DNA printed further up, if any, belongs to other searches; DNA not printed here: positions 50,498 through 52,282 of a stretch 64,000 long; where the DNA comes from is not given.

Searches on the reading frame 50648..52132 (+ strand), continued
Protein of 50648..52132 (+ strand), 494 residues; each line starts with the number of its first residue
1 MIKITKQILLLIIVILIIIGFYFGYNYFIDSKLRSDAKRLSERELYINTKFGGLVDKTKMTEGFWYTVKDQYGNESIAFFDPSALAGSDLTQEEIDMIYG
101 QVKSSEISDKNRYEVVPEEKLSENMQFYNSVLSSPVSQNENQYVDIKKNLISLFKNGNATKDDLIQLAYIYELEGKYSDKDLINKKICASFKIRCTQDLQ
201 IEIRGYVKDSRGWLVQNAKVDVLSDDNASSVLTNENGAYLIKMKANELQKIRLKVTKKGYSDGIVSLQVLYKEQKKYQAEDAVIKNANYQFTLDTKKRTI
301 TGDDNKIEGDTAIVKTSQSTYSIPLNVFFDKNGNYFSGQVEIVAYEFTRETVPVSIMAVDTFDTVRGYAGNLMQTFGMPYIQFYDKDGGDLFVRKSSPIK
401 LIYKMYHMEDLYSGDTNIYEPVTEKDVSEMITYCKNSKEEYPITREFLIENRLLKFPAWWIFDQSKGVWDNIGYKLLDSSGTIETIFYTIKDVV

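Call 44: find_encoding_contigs(protein=P0022, flank=7000, max_places=1)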
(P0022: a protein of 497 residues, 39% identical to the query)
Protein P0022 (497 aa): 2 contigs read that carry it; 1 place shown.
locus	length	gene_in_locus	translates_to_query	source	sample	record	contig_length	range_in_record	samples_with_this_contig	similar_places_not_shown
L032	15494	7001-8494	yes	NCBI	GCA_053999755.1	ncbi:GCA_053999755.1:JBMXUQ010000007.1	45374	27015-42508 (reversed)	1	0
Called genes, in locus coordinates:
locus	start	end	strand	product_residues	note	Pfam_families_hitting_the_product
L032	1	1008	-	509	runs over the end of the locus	PF12072:RNase_Y_N, PF08668:HDOD (faint), PF00013:KH_1, PF01966:HD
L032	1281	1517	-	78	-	-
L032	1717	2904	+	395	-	PF07690:MFS_1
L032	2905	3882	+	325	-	PF01734:Patatin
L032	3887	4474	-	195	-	PF00574:CLP_protease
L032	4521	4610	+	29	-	-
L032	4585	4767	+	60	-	-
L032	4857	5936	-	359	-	PF05697:Trigger_N, PF05698:Trigger_C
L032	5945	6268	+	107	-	-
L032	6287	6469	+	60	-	-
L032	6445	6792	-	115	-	-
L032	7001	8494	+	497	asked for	PF13620:CarboxypepD_reg (weak)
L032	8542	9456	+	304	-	-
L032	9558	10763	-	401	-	PF08529:NusA_N, PF00575:S1, PF13184:KH_NusA_1st, PF26594:KH_NusA_2nd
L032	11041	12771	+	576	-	PF02776:TPP_enzyme_N, PF00205:TPP_enzyme_M, PF02775:TPP_enzyme_C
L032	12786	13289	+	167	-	PF01842:ACT, PF22629:ACT_AHAS_ss, PF10369:ALS_ss_C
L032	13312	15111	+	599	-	PF05157:MshEN, PF00437:T2SSE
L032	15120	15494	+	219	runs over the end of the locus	-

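Call 45: find_encoding_contigs(protein=P0041, flank=7000, max_places=1)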
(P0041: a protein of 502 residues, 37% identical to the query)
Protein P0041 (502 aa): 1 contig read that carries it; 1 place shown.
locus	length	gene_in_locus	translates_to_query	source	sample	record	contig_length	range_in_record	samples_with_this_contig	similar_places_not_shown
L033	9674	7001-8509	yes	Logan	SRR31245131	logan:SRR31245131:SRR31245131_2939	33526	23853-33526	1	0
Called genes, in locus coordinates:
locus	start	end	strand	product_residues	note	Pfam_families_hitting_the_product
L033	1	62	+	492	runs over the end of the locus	PF13567:DUF4131, PF03772:Competence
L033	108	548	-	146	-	-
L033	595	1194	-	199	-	PF02777:Sod_Fe_C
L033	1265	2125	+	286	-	PF00753:Lactamase_B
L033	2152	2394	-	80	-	PF00830:Ribosomal_L28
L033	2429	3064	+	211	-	PF02163:Peptidase_M50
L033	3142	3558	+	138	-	PF00164:Ribosom_S12_S23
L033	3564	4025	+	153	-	PF00177:Ribosomal_S7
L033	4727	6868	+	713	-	PF00009:GTP_EFTU, PF03144:GTP_EFTU_D2, PF22042:EF-G_D2, PF14492:EFG_III, PF16658:RF3_C (weak), PF03764:EFG_IV, PF00679:EFG_C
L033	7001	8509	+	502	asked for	PF13620:CarboxypepD_reg (weak)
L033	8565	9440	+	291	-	-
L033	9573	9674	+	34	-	?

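Call 50: search_protein_families(library=ncbifam, proteins=[L007:58-2382:+, L009:5417-7918:+, L010:7048-7974:+, L004:1058-2167:+, L002:9524-10387:+, L009:9507-10490:+, L004:3736-4614:+, L019:876-3605:+], max_evalue=0.05)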
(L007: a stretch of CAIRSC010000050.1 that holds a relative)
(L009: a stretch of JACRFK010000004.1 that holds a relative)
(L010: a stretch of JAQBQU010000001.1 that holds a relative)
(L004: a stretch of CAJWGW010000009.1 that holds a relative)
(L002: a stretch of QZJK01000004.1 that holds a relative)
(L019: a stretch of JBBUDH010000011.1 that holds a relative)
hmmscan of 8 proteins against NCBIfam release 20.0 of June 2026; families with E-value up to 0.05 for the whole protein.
L007:58-2382:+ (774 aa): 0 families

L009:5417-7918:+ (833 aa): 0 families

L010:7048-7974:+ (308 aa): 0 families

L004:1058-2167:+ (369 aa): 1 family
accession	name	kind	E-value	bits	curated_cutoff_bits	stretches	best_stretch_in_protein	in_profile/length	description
NF033662.1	acid_disulf_rpt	repeat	0.00075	19.2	41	1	306-332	3-28/32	acidic double-disulfide repeat-containing protein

L002:9524-10387:+ (287 aa): 0 families

L009:9507-10490:+ (327 aa): 0 families

L004:3736-4614:+ (292 aa): 0 families

L019:876-3605:+ (909 aa): 0 families

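Call 51: search_protein_families(library=pfam, proteins=[L007:58-2382:+, L009:5417-7918:+, L010:7048-7974:+, L004:1058-2167:+, L002:9524-10387:+, L009:9507-10490:+, L004:3736-4614:+, L019:876-3605:+, L020:10951-12375:+], max_evalue=0.05)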
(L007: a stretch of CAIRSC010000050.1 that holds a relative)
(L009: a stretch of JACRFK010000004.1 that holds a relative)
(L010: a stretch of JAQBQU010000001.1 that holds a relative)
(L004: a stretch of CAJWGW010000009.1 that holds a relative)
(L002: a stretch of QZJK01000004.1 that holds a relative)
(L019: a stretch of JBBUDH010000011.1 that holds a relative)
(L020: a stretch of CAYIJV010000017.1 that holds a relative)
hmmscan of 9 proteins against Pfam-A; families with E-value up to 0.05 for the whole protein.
L007:58-2382:+ (774 aa): 1 family
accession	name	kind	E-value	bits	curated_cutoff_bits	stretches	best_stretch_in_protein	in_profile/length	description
PF21722.4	Gly_rich_2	-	3e-06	27.8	24.3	1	217-452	2-224/226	Glycine-rich domain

L009:5417-7918:+ (833 aa): 2 families
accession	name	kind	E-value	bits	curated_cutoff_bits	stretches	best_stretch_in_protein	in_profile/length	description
PF12810.13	ALK_LTK_GRD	-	1.1e-09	39.1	24.5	1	65-232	12-203/243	ALK/LTK, Glycine-rich domain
PF21722.4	Gly_rich_2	-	6.9e-05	23.4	24.3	1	51-270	5-225/226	Glycine-rich domain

L010:7048-7974:+ (308 aa): 0 families

L004:1058-2167:+ (369 aa): 0 families

L002:9524-10387:+ (287 aa): 0 families

L009:9507-10490:+ (327 aa): 0 families

L004:3736-4614:+ (292 aa): 0 families

L019:876-3605:+ (909 aa): 0 families

L020:10951-12375:+ (474 aa): 1 family
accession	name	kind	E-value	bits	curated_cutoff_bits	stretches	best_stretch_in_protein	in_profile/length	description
PF07495.19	Y_Y_Y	-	0.03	14.6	26.6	0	208-247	24-63/65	Y_Y_Y domain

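Call 70: search_protein_families(library=phrogs, proteins=[window:50648-52132:+], max_evalue=0.01)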
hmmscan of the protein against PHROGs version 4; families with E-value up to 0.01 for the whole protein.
window:50648-52132:+ (494 aa): 0 families

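Call 74: fold_search(model_id=the predicted structure, library=viral)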
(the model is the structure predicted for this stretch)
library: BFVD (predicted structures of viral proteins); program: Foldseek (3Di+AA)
matches with E <= 10: 586; with E <= 0.001: 21
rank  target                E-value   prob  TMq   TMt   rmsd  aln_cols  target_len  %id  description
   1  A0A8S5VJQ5            1.1e-05  1.00  0.15  0.14  12.6       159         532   18  (no name in the UniProt tables at hand)
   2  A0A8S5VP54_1          1.3e-05  1.00  0.16  0.06  14.8       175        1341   18  (no name in the UniProt tables at hand)
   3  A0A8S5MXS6            4.1e-05  1.00  0.16  0.14  15.8       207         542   11  Tail collar fiber protein [Myoviridae sp. ctRRy11]
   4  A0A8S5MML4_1          4.4e-05  1.00  0.15  0.10  12.8       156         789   15  Cell wall surface anchor family domain protein [Siphoviridae sp. ctxc31]
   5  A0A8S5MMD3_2          5.4e-05  1.00  0.16  0.08  14.9       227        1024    8  Baseplate J like protein [Siphoviridae sp. ctxc31]
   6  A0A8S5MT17            6.1e-05  1.00  0.16  0.71   4.0        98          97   21  Carboxypeptidase regulatory-like domain protein [Siphoviridae sp. ct8Ri8]
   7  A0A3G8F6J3            8.4e-05  1.00  0.16  0.16   2.1        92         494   15  (no name in the UniProt tables at hand)
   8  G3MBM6                9.3e-05  1.00  0.18  0.23  17.2       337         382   10  Gp160 [Bacillus phage G]
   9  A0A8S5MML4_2          1.2e-04  1.00  0.15  0.10  22.9       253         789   13  Cell wall surface anchor family domain protein [Siphoviridae sp. ctxc31]
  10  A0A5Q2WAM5            1.6e-04  1.00  0.15  0.48   4.8       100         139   18  (no name in the UniProt tables at hand)
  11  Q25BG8                1.9e-04  1.00  0.15  0.15  14.8       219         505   13  Structural protein 27 [His1 virus (isolate Australia/Victoria)]
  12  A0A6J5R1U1            2.4e-04  1.00  0.16  0.15  10.6       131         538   13  Uncharacterized protein [uncultured Caudovirales phage]
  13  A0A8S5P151            2.4e-04  1.00  0.14  0.17  16.4       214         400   17  Putative transglutaminase-family protein [Siphoviridae sp. ctEqU3]
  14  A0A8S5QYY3            2.5e-04  1.00  0.14  0.09  12.9       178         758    7  Tail collar fiber protein [Myoviridae sp. ctLtm40]
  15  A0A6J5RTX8            4.1e-04  1.00  0.16  0.30   6.5       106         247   11  Uncharacterized protein [uncultured Caudovirales phage]
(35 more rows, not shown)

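Call 82: search_protein_families(library=pfam, alignment_id=A1, max_evalue=0.01)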
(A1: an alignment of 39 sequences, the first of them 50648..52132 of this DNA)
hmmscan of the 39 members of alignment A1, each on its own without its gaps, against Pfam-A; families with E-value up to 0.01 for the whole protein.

A. member 1, window:50648-52132:+ (494 aa): 2 families
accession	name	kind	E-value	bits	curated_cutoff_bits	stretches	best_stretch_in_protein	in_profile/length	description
PF13620.12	CarboxypepD_reg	-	2.6e-06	28.1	32.3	1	203-267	2-67/82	Carboxypeptidase regulatory-like domain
PF02369.22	Big_1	-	0.007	16.9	34.9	0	200-256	18-79/93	Bacterial Ig-like domain (group 1)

B. families by the number of members that match (of 39 scanned): 12 families
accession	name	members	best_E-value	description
PF13620.12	CarboxypepD_reg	39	7e-12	Carboxypeptidase regulatory-like domain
PF13715.12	CarbopepD_reg_2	20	7e-07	CarboxypepD_reg-like domain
PF02369.22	Big_1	16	6.4e-07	Bacterial Ig-like domain (group 1)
PF25020.1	TTR_TEN1-4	9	7.7e-06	Teneurin TTR-like domain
PF00775.27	Dioxygenase_C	9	0.00016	Dioxygenase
PF15976.11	CooC_C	7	0.0002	CS1-pili formation C-terminal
PF17789.7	MG4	1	0.0005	Macroglobulin domain MG4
PF17936.7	Big_6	1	0.0013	Bacterial Ig domain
PF24197.1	DUF7422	1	0.0018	Family of unknown function (DUF7422)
PF10140.15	YukC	1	0.0029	WXG100 protein secretion system (Wss), protein YukC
PF10577.15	FAM171A1-2-B_N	1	0.0055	FAM171A1/A2/B, N-terminal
PF04977.20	DivIC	1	0.0065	Septum formation initiator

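Call 85: find_encoding_contigs(protein=P0004, flank=6000, max_places=1)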
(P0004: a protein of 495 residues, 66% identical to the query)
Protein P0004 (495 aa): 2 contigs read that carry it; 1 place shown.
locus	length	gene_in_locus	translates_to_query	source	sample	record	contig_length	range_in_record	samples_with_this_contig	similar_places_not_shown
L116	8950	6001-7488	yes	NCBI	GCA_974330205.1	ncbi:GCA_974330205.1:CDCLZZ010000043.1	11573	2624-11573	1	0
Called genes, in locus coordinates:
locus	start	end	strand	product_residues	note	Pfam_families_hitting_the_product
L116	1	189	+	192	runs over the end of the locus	PF04350:PilO (weak)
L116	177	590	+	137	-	-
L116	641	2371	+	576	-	PF05157:MshEN, PF00437:T2SSE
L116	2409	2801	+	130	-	PF00072:Response_reg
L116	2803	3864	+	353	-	PF00437:T2SSE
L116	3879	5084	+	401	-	PF28597:T2SSF_N, PF00482:T2SSF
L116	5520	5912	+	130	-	PF07963:N_methyl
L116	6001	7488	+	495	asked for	-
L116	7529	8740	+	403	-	-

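Call 86: find_encoding_contigs(protein=P0008, flank=6000, max_places=1)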
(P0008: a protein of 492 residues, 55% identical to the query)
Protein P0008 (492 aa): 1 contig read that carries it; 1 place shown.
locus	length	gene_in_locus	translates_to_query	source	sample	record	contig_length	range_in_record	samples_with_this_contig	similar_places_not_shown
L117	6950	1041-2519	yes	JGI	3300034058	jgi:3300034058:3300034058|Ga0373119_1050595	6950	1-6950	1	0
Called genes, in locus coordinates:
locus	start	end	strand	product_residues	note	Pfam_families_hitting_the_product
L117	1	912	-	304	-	?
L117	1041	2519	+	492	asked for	PF13620:CarboxypepD_reg (weak)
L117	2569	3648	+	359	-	-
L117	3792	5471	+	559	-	PF02689:Herpes_Helicase (faint), PF05970:PIF1, PF13245:AAA_19, PF13401:AAA_22, PF13604:AAA_30, PF21530:Pif1_2B_dom, PF14493:HTH_40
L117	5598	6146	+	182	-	-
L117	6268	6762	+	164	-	PF00293:NUDIX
